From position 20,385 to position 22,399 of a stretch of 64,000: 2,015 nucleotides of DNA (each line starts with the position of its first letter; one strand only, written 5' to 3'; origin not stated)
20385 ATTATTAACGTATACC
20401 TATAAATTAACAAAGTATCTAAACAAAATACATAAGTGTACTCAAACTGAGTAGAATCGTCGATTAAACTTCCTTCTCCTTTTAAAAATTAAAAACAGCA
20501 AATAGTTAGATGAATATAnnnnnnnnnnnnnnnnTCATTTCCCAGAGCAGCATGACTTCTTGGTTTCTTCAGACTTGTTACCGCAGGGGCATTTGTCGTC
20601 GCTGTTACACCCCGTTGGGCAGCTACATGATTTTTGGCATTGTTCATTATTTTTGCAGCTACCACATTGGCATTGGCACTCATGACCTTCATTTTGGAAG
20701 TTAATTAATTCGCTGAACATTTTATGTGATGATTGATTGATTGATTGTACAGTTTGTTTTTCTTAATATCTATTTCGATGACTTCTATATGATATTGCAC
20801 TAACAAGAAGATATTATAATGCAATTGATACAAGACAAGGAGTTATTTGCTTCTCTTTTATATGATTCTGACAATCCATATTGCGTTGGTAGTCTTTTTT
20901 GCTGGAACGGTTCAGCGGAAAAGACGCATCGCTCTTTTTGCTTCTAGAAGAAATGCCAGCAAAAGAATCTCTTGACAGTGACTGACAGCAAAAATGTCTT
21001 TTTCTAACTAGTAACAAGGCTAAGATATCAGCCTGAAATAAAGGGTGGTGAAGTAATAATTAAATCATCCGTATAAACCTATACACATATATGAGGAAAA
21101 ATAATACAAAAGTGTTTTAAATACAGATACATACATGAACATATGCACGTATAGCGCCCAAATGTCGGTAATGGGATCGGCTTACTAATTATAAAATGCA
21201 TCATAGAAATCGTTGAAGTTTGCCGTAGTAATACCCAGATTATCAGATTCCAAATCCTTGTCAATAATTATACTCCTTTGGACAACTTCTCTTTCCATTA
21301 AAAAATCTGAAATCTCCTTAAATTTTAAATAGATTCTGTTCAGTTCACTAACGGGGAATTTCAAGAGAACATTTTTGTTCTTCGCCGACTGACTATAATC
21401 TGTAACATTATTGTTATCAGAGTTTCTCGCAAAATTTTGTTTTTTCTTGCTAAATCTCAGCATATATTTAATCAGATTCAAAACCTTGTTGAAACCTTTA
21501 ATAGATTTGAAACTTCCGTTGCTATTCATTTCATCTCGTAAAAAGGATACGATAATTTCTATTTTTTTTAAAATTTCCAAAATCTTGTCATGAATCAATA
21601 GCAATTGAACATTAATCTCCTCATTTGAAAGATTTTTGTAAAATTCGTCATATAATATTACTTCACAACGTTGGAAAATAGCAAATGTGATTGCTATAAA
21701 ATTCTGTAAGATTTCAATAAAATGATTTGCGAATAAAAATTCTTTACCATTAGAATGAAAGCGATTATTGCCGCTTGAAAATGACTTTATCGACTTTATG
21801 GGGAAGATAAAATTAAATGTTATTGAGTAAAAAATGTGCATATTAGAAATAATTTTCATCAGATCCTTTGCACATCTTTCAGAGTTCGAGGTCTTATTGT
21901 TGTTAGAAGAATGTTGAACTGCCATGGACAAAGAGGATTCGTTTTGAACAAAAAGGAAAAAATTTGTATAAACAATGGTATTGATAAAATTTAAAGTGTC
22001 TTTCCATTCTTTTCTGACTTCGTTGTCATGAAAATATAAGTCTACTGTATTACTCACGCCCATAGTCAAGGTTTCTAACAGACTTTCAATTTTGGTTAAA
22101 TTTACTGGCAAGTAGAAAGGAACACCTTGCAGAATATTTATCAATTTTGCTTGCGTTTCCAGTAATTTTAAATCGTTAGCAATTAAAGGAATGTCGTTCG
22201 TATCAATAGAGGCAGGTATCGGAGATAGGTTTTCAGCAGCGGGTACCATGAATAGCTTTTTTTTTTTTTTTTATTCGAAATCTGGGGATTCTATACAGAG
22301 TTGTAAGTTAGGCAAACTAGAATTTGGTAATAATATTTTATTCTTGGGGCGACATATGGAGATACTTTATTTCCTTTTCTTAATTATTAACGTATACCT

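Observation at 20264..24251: CUP1 tandem array, shown as exactly two identical ~2.0-kb units and probably copy-number-collapsed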

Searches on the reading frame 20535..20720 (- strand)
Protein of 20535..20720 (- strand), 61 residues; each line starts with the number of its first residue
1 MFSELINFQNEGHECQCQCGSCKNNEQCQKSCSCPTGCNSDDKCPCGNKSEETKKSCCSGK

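Call 9: search_protein_families(library=pfam, proteins=[window:20535-20720:-], max_evalue=0.01)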
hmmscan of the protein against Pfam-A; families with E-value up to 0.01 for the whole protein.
window:20535-20720:- (61 aa): 1 family
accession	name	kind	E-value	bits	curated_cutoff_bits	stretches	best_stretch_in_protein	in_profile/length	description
PF11403.13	Metallothio_yeast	-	2.9e-25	89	25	1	9-47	1-39/39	Yeast metallothionein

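Call 10: search_solved_structures(query=window:20535-20720:-, max_evalue=0.01)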
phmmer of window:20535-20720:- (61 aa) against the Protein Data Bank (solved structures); distinct sequences matched with E-value up to 0.01: 3.
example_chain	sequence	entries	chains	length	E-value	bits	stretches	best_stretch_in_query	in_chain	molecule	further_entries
1aqs_A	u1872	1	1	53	8.3e-29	101.9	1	9-61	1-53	CU-METALLOTHIONEIN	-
1aoo_A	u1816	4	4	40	5e-21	77.4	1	9-48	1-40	AG-METALLOTHIONEIN | CU-METALLOTHIONEIN | METALLOTHIONEIN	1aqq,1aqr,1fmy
1rju_V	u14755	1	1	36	2.8e-18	68.7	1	13-48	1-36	Metallothionein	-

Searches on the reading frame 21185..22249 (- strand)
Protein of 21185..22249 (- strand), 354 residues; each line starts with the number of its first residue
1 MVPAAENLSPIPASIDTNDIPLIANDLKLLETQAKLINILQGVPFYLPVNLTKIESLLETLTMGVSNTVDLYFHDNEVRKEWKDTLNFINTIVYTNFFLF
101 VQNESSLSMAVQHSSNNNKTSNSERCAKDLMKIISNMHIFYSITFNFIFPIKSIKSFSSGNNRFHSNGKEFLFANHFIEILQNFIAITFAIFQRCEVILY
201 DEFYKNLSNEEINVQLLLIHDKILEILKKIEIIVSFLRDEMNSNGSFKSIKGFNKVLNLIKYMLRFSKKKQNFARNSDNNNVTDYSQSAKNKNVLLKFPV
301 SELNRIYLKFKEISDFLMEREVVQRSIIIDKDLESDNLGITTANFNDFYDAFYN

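Call 9: search_protein_families(library=pfam, proteins=[window:21185-22249:-], max_evalue=0.01)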
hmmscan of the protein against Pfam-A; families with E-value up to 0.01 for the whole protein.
window:21185-22249:- (354 aa): 0 families

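Call 15: find_encoding_contigs(protein=window:21185-22249:-, flank=10000, max_places=10)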
Protein window:21185-22249:- (354 aa): 24 contigs read that carry it; 10 places shown.
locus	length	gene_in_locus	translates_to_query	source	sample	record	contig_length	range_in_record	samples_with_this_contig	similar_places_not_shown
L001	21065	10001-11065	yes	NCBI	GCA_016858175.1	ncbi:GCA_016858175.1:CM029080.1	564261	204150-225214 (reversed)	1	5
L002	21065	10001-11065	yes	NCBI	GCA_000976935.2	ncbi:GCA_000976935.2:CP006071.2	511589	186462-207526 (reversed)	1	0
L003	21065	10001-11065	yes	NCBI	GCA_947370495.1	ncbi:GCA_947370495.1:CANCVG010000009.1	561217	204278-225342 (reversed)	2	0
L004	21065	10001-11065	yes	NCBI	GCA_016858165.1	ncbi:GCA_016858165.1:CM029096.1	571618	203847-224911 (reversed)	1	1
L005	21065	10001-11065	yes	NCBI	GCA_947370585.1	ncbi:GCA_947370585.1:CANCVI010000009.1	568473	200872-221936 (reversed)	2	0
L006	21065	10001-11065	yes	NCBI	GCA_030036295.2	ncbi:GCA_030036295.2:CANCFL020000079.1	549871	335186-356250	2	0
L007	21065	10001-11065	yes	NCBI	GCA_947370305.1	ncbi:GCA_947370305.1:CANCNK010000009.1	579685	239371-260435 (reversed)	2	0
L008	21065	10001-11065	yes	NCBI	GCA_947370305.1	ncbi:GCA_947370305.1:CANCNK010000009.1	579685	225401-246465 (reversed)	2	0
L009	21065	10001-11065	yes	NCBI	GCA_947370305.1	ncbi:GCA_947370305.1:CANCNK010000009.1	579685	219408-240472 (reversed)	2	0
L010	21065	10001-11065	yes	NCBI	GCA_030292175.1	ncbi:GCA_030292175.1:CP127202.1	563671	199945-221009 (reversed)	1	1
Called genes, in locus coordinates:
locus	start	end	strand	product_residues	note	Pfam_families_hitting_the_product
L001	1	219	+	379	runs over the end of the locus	PF02558:ApbA, PF08546:ApbA_C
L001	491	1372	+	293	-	PF01876:RNase_P_p30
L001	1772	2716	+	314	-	-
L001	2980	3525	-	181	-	PF21730:Vma22_CCDC115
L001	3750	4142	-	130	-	PF09597:SAM_Ribosomal_mS41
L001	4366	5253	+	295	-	PF04934:Med6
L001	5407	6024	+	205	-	PF00160:Pro_isomerase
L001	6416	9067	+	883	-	PF00172:Zn_clus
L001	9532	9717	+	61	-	PF11403:Metallothio_yeast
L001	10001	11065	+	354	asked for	-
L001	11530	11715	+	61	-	PF11403:Metallothio_yeast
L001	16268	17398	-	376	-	PF00687:Ribosomal_L1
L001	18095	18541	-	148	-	PF02284:COX5A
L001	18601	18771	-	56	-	-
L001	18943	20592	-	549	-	PF01566:Nramp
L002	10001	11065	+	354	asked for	-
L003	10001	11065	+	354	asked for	-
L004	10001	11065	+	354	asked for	-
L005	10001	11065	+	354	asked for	-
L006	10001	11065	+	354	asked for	-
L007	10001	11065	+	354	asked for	-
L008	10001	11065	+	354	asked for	-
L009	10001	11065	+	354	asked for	-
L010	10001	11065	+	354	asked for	-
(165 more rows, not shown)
